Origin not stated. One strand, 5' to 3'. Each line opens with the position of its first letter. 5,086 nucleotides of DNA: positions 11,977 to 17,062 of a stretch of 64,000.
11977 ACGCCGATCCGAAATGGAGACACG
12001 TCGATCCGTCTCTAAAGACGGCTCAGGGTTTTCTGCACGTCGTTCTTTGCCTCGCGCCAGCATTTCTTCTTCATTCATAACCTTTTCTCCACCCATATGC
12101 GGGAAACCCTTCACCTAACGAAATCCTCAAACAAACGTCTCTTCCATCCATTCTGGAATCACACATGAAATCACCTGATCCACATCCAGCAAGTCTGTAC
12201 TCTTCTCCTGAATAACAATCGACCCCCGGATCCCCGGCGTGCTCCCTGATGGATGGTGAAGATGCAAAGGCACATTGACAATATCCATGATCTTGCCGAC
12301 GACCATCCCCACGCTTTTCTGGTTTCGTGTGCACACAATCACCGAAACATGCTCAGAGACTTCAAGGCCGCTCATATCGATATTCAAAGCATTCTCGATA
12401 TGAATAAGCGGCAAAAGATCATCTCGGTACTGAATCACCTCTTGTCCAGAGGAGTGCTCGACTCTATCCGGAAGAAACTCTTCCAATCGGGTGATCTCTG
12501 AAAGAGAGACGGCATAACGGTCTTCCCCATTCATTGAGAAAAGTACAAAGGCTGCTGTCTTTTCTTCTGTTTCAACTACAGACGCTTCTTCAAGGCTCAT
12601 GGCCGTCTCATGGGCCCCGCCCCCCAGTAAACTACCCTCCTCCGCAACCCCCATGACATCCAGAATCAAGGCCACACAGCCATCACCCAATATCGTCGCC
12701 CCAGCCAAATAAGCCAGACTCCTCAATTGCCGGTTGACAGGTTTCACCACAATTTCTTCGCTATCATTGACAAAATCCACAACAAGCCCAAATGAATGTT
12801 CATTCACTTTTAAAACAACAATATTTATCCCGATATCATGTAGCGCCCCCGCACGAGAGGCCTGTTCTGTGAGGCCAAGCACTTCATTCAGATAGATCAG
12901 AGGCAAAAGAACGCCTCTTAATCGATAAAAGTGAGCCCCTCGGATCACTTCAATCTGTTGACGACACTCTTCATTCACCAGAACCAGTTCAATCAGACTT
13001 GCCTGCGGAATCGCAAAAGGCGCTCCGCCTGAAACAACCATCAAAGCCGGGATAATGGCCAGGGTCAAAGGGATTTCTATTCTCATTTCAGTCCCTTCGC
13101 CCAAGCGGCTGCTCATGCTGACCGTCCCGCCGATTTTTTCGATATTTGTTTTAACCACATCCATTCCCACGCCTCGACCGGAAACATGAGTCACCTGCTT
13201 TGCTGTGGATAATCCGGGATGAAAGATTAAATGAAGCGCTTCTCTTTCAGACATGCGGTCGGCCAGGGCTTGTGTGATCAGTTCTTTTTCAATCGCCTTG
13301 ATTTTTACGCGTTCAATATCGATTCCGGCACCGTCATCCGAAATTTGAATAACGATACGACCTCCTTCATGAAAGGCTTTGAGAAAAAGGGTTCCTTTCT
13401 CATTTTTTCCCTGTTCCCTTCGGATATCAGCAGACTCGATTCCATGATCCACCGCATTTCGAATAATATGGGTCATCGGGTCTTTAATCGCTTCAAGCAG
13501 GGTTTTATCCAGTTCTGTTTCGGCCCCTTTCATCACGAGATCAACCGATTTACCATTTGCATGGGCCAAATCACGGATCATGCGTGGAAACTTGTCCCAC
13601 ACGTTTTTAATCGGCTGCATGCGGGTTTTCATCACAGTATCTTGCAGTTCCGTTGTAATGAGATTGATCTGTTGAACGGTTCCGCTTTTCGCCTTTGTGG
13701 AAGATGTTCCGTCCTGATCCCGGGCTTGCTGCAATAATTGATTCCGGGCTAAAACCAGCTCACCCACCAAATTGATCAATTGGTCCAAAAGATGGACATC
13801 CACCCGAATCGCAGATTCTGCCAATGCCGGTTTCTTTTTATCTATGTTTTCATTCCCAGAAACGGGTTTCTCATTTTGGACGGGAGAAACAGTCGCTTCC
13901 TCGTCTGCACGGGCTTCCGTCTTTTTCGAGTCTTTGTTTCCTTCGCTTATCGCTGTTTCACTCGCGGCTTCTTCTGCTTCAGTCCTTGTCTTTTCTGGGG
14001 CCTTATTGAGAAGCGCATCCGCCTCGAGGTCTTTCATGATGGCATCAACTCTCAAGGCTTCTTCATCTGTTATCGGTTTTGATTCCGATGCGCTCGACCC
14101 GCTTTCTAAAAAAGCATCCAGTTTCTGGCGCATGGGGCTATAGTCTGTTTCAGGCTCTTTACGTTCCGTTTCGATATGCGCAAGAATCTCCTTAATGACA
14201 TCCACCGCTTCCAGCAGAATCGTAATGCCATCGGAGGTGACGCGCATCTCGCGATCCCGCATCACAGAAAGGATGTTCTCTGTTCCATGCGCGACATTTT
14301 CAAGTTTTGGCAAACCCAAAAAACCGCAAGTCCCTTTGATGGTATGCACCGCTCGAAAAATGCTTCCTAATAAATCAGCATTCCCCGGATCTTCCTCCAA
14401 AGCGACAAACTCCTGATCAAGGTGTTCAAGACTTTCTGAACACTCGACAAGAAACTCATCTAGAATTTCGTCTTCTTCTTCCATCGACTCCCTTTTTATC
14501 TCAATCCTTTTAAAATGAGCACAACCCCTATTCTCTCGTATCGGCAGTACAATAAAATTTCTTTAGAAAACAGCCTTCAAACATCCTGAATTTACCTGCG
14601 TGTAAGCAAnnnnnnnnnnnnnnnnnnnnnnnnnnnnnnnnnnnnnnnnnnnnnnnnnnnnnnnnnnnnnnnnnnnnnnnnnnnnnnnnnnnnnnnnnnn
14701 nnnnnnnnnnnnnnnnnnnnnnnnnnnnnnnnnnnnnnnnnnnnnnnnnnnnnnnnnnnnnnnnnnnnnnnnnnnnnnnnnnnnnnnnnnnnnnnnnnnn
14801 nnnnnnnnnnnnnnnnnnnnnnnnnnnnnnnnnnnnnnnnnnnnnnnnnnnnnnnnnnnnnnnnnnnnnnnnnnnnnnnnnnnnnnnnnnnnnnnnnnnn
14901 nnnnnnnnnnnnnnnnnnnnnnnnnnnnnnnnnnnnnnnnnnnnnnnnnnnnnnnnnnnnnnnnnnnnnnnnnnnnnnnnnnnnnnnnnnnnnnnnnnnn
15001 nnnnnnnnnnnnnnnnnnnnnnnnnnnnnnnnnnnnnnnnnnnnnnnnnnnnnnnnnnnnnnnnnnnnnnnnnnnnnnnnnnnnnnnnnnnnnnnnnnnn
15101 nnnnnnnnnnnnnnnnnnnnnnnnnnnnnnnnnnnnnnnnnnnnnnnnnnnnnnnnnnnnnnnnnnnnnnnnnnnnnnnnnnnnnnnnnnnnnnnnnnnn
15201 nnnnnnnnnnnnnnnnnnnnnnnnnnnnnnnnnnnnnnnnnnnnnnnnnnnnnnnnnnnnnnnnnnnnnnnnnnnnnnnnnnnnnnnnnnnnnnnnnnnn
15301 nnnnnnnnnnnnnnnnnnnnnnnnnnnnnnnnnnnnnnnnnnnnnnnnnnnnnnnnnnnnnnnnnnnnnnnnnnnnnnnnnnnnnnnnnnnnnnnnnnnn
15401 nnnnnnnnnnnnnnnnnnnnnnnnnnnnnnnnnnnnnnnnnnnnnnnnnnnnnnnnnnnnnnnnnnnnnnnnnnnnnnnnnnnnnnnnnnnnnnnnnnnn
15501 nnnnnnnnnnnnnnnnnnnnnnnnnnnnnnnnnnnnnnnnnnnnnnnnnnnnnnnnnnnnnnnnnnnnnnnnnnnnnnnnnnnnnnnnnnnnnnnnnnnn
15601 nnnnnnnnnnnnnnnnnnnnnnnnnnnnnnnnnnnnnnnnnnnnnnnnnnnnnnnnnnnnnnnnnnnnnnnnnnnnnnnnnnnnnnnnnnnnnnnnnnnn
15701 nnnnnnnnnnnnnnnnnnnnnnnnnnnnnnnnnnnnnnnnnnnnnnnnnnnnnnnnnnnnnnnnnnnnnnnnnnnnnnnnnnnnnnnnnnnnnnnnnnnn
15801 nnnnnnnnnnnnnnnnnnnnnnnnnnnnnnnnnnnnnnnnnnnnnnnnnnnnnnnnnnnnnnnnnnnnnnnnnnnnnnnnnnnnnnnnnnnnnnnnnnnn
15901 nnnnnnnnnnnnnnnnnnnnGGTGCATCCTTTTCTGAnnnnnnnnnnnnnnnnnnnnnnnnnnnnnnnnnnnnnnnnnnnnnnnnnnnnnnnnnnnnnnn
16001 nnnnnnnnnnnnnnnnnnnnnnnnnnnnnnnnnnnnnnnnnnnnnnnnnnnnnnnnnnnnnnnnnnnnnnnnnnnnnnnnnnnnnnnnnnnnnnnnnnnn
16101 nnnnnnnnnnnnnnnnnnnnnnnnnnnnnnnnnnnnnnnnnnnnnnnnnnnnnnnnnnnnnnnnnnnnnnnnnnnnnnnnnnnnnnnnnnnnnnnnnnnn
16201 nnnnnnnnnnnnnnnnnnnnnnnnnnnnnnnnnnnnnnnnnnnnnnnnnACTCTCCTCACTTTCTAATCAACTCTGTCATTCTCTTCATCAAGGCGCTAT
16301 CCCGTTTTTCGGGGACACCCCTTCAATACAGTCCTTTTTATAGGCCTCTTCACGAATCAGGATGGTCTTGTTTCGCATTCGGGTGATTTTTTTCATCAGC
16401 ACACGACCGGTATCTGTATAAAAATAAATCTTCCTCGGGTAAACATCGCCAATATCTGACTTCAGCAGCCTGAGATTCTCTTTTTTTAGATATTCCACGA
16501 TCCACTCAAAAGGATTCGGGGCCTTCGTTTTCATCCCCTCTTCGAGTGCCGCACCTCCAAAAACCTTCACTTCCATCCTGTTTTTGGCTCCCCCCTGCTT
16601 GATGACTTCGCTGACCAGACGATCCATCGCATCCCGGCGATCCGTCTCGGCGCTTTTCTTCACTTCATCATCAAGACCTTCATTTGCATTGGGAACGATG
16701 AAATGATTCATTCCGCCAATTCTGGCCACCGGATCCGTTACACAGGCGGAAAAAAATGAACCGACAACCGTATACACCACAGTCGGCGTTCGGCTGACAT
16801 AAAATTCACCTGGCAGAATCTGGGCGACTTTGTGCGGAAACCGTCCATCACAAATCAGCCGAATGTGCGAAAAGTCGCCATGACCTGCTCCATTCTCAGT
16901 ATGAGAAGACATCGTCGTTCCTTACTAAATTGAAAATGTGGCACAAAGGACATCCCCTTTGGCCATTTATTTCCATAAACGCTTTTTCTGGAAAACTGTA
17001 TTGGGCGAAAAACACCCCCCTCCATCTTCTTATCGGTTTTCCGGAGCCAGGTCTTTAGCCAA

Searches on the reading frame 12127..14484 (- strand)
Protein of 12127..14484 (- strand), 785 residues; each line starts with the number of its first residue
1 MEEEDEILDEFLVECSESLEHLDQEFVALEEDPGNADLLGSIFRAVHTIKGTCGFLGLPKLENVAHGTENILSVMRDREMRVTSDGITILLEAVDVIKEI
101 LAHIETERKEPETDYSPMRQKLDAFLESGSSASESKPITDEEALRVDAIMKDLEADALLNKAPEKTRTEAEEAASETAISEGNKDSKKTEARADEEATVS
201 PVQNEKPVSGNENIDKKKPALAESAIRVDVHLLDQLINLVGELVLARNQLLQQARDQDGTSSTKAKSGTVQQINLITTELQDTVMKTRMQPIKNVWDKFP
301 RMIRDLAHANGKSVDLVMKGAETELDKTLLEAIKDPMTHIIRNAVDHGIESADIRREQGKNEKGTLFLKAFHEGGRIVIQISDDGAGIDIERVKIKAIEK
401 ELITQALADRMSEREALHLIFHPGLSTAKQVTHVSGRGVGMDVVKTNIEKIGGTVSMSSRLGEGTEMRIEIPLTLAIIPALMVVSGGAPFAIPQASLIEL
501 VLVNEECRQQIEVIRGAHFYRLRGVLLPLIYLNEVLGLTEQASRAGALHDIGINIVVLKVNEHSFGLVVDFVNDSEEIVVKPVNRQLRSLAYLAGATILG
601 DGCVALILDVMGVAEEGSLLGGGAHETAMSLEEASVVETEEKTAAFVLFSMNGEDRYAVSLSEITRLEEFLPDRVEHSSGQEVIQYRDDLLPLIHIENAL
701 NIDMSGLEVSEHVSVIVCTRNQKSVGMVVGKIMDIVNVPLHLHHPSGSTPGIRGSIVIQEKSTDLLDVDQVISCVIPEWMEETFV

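Call 3: search_protein_families(library=pfam, proteins=[window:12127-14484:-], max_evalue=0.01)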
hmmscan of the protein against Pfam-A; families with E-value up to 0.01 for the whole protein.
window:12127-14484:- (785 aa): 4 families
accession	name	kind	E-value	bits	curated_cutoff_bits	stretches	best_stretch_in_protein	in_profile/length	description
PF01584.24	CheW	-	2.3e-35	121.7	23.5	2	480-614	2-134/138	CheW-like domain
PF02895.20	H-kinase_dim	-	1.3e-16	61.2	23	1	224-287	2-68/68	Signal transducing histidine kinase, homodimeric domain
PF02518.31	HATPase_c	-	2.9e-16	60.3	26.4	1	335-474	4-110/111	Histidine kinase-, DNA gyrase B-, and HSP90-like ATPase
PF01627.28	Hpt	-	2.8e-15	56.8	24.6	1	6-97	1-81/84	Hpt domain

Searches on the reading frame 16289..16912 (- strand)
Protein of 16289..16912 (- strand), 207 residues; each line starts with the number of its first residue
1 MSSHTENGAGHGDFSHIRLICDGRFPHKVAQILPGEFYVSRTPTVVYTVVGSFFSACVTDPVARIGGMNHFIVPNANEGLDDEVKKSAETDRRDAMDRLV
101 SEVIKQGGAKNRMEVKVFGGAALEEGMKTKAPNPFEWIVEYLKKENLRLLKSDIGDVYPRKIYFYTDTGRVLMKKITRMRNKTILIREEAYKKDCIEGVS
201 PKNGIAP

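Call 3: search_protein_families(library=pfam, proteins=[window:16289-16912:-], max_evalue=0.01)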
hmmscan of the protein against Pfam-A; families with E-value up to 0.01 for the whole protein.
window:16289-16912:- (207 aa): 1 family
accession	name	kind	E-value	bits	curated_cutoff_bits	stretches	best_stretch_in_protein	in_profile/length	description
PF03975.18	CheD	-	1.4e-16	61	25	1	94-175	22-108/108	CheD chemotactic sensory transduction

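Call 4: search_protein_families(library=ncbifam, proteins=[window:16289-16912:-], max_evalue=0.01)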
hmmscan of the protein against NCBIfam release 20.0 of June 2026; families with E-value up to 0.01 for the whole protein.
window:16289-16912:- (207 aa): 9 families
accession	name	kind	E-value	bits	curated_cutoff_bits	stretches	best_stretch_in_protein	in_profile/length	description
NF010013.0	PRK13487.1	equivalog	6.3e-50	169.4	223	1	18-194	14-188/201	chemoreceptor glutamine deamidase CheD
NF010014.0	PRK13489.1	equivalog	4.5e-40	138.3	290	1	21-194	12-185/238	chemoreceptor glutamine deamidase CheD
NF010016.0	PRK13493.1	equivalog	1.3e-27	97.1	369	1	25-193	40-212/227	chemoreceptor glutamine deamidase CheD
NF010019.0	PRK13497.1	equivalog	7.7e-22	77.9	313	1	30-181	10-160/184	chemoreceptor glutamine deamidase CheD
NF041119.1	CheD_Thtga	equivalog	1e-21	77.9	240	1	35-178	8-151/160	chemoreceptor glutamine deamidase/glutamate methylesterase CheD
NF010018.0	PRK13495.1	equivalog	3.5e-20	72.8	243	1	35-178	9-150/159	chemoreceptor glutamine deamidase CheD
NF010017.0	PRK13494.1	equivalog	7.9e-14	51.6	285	1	28-173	12-154/163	chemoreceptor glutamine deamidase CheD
NF010020.0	PRK13498.1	equivalog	1.6e-12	47.6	236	1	32-175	12-157/168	chemoreceptor glutamine deamidase CheD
NF010015.0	PRK13490.1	equivalog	1.8e-07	31.3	251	1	38-176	14-155/162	chemoreceptor glutamine deamidase CheD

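Call 33: search_solved_structures(query=window:16289-16912:-, max_evalue=0.001, show_alignments=2)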
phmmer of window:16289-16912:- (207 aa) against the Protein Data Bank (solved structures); distinct sequences matched with E-value up to 0.001: 1.
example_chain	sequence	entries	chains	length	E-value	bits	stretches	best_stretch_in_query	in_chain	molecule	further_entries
2f9z_C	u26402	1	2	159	7.3e-18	68.3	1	32-176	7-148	PROTEIN (chemotaxis methylation protein)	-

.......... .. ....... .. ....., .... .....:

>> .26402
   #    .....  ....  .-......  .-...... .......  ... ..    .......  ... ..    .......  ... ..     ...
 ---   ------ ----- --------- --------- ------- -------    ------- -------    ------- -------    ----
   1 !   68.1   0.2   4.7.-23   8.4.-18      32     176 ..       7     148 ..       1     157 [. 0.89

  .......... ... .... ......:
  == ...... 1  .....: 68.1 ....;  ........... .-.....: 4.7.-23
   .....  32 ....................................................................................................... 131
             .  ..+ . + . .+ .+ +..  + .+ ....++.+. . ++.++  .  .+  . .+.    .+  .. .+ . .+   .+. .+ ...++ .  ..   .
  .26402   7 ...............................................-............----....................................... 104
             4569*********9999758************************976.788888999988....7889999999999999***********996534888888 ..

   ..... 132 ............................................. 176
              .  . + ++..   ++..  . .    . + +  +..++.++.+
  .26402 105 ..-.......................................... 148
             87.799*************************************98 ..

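Call 67: find_homologous_proteins(query=window:16289-16912:-, max_evalue=1e-10)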
Query window:16289-16912:- (207 aa): 2675 proteins with E <= 1e-10 among 2896 candidates; the best 120 are listed.
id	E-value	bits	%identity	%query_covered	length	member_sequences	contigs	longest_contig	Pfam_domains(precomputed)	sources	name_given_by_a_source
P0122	1.3e-135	468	100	100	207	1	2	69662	PF03975.19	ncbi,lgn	-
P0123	6.1e-75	269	62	96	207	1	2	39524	PF03975.19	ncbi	-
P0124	2.4e-64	235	56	89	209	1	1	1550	PF03975.19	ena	-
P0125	3.5e-63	231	57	90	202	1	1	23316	PF03975.19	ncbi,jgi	-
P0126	2.9e-61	225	57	87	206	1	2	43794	PF03975.19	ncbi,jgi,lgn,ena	-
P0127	3.9e-61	224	56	87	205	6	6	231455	PF03975.19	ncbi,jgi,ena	-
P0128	7.0e-61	224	57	86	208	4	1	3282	PF03975.19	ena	-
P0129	1.4e-59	219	54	87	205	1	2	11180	PF03975.19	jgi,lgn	-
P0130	1.1e-58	216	53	87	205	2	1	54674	PF03975.19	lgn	-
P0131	6.1e-58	214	57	87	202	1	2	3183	PF03975.19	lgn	-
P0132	1.1e-57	213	53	88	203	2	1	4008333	PF03975.19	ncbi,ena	-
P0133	1.1e-57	213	53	88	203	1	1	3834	PF03975.19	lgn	-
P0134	1.4e-57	213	52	87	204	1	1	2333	PF03975.19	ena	-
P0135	1.9e-57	212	53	88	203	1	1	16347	PF03975.19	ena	-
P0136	3.3e-57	212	52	88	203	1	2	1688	PF03975.19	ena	-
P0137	3.4e-57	211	51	88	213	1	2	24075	PF03975.19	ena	-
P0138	5.8e-57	211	53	86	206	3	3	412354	PF03975.19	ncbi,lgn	ncbi:MAG: chemoreceptor glutamine deamidase CheD [Nitrospira sp.]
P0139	8.4e-57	210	54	87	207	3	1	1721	PF03975.19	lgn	-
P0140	9.2e-57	210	49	90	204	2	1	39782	PF03975.19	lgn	-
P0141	2.3e-56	209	47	92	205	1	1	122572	PF03975.19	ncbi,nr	ncbi:chemoreceptor glutamine deamidase CheD [Nitrospira defluvii]|nr:chemoreceptor glutamine deamida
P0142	3.1e-56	208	52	87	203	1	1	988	PF03975.19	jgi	jgi:chemotaxis protein CheD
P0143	3.4e-56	208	53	90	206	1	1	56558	PF03975.19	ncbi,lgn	-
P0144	3.9e-56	208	50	91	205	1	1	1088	PF03975.19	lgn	-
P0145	4.1e-56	208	52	90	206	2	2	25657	PF03975.19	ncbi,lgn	-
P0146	7.4e-56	207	51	90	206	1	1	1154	PF03975.19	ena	-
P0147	9.9e-56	207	50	88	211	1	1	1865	PF03975.19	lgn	-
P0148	2.7e-55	205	49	88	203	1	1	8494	PF03975.19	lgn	-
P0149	4.0e-55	205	51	86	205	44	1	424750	PF03975.19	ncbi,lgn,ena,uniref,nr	ncbi:chemoreceptor glutamine deamidase CheD [Nitrospira lenta]|uniref:Probable chemoreceptor glutami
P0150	5.3e-55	204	50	89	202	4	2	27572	PF03975.19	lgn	-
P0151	6.2e-55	204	49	90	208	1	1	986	PF03975.19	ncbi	-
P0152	1.0e-54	203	51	86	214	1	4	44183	PF03975.19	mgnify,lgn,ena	mgnify:CR=1 FL=1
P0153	1.3e-54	203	51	86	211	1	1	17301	PF03975.19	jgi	jgi:chemotaxis protein CheD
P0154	4.4e-54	201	46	95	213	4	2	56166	PF03975.19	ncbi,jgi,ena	jgi:chemotaxis protein CheD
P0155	4.4e-54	201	50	88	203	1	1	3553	PF03975.19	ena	-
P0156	7.6e-54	201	49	93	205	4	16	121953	PF03975.19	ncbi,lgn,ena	-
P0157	7.6e-54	201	51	86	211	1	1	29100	PF03975.19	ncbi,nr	ncbi:MAG: chemoreceptor glutamine deamidase CheD [Nitrospirae bacterium]|nr:chemoreceptor glutamine 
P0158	1.0e-53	200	50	86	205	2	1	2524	PF03975.19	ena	-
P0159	1.6e-53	200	51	87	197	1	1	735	PF03975.19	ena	-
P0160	2.2e-53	199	48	88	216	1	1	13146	PF03975.19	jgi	jgi:chemotaxis protein CheD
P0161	2.7e-53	199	47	92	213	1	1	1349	PF03975.19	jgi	-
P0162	2.9e-53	199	50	90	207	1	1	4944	PF03975.19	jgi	jgi:chemotaxis protein CheD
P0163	3.6e-53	198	49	90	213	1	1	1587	PF03975.19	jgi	jgi:chemotaxis protein CheD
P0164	4.1e-53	198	48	90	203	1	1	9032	PF03975.19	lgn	-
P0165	4.7e-53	198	50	86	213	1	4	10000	PF03975.19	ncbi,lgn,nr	ncbi:MAG: chemoreceptor glutamine deamidase CheD [Nitrospira sp.]|nr:chemoreceptor glutamine deamida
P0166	4.9e-53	198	51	86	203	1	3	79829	PF03975.19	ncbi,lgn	-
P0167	5.6e-53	198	49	86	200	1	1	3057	PF03975.19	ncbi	ncbi:MAG: chemoreceptor glutamine deamidase CheD [Nitrospiraceae bacterium]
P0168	7.3e-53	197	48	91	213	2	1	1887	PF03975.19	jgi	jgi:chemotaxis protein CheD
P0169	9.3e-53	197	48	86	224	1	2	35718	PF03975.19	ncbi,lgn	-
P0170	9.3e-53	197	51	86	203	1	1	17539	PF03975.19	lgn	-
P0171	9.4e-53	197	51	86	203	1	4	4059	PF03975.19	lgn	-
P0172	9.6e-53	197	49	86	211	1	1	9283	PF03975.19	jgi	jgi:chemotaxis protein CheD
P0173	1.1e-52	197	48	91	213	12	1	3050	PF03975.19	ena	-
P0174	1.3e-52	197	47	92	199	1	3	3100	PF03975.19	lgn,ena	-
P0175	1.9e-52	196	49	86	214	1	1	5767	PF03975.19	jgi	-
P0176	3.8e-52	195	49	86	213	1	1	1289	PF03975.19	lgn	-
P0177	4.3e-52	195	48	87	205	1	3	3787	PF03975.19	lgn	-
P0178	5.5e-52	194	48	86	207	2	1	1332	PF03975.19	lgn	-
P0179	5.9e-52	194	51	86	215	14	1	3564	PF03975.19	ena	-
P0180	8.2e-52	194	48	87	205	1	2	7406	PF03975.19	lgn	-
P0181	8.2e-52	194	48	87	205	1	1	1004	PF03975.19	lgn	-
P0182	1.0e-51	194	48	87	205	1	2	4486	PF03975.19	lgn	-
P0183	1.1e-51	194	47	93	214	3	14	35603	PF03975.19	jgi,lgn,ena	jgi:chemotaxis protein CheD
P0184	1.4e-51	193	48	87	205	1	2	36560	PF03975.19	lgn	-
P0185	1.5e-51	193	48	87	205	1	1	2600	PF03975.19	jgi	-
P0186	2.0e-51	193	48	87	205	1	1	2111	PF03975.19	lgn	-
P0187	2.0e-51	193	48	87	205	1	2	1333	PF03975.19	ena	-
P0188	2.0e-51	193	48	87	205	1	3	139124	PF03975.19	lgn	-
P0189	2.0e-51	193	48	87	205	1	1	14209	PF03975.19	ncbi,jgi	ncbi:MAG: Chemoreceptor glutamine deamidase CheD [Nitrospirota bacterium]|jgi:chemotaxis protein Che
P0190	2.0e-51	193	48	86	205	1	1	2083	PF03975.19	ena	-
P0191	2.1e-51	193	48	87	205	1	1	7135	PF03975.19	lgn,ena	-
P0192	2.1e-51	193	48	87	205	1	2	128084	PF03975.19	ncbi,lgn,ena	-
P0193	2.1e-51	193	48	87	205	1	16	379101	PF03975.19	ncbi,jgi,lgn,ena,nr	ncbi:MAG: chemoreceptor glutamine deamidase CheD [Nitrospira sp.]|jgi:chemotaxis protein CheD|nr:che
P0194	2.1e-51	193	48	87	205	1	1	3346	PF03975.19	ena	-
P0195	2.1e-51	193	48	87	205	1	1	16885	PF03975.19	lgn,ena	-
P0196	2.1e-51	193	48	87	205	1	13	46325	PF03975.19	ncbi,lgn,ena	-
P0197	2.1e-51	193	48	87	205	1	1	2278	PF03975.19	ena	-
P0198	3.1e-51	192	49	87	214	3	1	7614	PF03975.19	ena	-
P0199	3.2e-51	192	48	90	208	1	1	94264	PF03975.19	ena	-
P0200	4.4e-51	192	48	87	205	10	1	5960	PF03975.19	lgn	-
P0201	1.0e-50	190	48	88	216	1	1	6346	PF03975.19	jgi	jgi:chemotaxis protein CheD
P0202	1.2e-50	190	47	90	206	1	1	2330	PF03975.19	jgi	-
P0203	1.6e-50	190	49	87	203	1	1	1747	PF03975.19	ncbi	-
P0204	2.1e-50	189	46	92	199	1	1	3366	PF03975.19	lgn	-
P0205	2.5e-50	189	46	87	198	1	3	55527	PF03975.19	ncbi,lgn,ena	-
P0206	3.0e-50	189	47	88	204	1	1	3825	PF03975.19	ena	-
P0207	3.0e-50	189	48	90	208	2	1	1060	PF03975.19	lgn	-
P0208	3.4e-50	189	46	91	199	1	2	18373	PF03975.19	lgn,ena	-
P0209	7.7e-50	187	48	87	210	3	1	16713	PF03975.19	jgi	jgi:chemotaxis protein CheD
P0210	7.8e-50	187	47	87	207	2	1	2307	PF03975.19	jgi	jgi:chemotaxis protein CheD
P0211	9.8e-50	187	47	88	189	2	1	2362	PF03975.19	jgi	jgi:chemotaxis protein CheD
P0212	1.0e-49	187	48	83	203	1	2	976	PF03975.19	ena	-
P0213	1.8e-49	186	46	89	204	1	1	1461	PF03975.19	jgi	jgi:chemotaxis protein CheD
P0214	2.3e-49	186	49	87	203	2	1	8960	PF03975.19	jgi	jgi:chemotaxis protein CheD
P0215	4.4e-49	185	47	89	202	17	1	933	PF03975.19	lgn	-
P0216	6.1e-49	185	48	89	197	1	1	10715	PF03975.19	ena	-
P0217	9.5e-49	184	48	83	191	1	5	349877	PF03975.19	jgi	jgi:chemotaxis protein CheD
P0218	1.3e-48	184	47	89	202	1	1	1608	PF03975.19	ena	-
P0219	1.3e-48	183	47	83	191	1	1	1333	PF03975.19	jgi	jgi:chemotaxis protein CheD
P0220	1.8e-48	183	50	83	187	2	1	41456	PF03975.19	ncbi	-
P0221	2.3e-48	183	47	85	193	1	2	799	PF03975.19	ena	-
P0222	2.4e-48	183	48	89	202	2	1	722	PF03975.19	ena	-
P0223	2.7e-48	182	46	90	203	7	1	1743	PF03975.19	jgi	jgi:chemotaxis protein CheD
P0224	3.9e-48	182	47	86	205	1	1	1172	PF03975.19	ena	-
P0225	9.6e-48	181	43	89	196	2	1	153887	PF03975.19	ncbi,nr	ncbi:MAG: chemoreceptor glutamine deamidase CheD [Nitrospirae bacterium]|nr:MAG: chemoreceptor gluta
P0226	3.0e-47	179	46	89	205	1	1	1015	PF03975.19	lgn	-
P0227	4.9e-47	178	45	92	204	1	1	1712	PF03975.19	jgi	jgi:chemotaxis protein CheD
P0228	5.8e-47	178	45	92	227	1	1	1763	PF03975.19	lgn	-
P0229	8.3e-47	178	46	87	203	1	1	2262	PF03975.19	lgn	-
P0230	8.4e-47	178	46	87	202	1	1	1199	PF03975.19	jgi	-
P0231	8.8e-47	177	47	87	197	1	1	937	PF03975.19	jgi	jgi:chemotaxis protein CheD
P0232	9.1e-47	177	47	87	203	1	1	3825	PF03975.19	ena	-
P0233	1.0e-46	177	47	87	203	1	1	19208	PF03975.19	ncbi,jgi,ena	-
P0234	1.4e-46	177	47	87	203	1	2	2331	PF03975.19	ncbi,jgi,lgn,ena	-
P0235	2.0e-46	176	44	93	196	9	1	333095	PF03975.19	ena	-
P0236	3.7e-46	175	43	89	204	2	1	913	PF03975.19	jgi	jgi:chemotaxis protein CheD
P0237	4.3e-46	175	45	87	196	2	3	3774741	PF03975.19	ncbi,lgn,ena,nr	ncbi:MAG: hypothetical protein MRJ96_12715 [Nitrospirales bacterium]|nr:hypothetical protein [Nitros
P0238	5.8e-46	175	45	86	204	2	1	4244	PF03975.19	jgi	jgi:chemotaxis protein CheD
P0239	5.9e-46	175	46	87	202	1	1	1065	PF03975.19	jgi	-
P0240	8.6e-46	174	47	87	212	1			PF03975.19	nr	nr:chemoreceptor glutamine deamidase CheD [Nitrospirota bacterium]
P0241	1.1e-45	174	46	87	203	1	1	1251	PF03975.19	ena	-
